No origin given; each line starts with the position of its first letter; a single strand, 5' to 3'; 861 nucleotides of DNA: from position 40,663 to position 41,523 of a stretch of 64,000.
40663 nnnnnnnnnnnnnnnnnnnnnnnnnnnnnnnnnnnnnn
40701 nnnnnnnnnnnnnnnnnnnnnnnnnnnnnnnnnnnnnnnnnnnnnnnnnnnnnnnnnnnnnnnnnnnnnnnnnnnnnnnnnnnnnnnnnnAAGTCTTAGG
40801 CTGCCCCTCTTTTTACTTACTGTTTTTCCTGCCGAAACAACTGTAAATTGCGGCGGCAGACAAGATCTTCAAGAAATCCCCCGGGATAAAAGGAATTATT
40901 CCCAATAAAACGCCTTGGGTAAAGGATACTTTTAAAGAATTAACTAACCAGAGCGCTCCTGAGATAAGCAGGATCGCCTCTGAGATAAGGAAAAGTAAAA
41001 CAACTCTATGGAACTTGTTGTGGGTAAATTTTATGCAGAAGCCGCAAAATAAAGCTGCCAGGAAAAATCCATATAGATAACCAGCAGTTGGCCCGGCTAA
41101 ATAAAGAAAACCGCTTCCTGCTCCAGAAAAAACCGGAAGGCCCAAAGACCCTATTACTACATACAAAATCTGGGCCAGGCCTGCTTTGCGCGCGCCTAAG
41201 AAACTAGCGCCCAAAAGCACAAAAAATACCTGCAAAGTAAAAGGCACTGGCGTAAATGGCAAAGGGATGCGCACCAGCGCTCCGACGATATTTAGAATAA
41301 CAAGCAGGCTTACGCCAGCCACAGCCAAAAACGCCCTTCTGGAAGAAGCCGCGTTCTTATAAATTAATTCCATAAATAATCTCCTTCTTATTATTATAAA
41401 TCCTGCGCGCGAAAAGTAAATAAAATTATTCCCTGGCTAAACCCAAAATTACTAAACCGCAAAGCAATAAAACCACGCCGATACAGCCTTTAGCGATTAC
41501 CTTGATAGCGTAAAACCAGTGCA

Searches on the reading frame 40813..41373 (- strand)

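Call 41: search_protein_families(library=pfam, proteins=[window:40813-41373:-], max_evalue=0.001)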
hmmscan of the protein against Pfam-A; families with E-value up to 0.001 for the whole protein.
window:40813-41373:- (186 aa): 1 family
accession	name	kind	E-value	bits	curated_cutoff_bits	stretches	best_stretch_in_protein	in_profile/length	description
PF02632.19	BioY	-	7e-37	126.9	25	1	40-178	1-136/140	BioY family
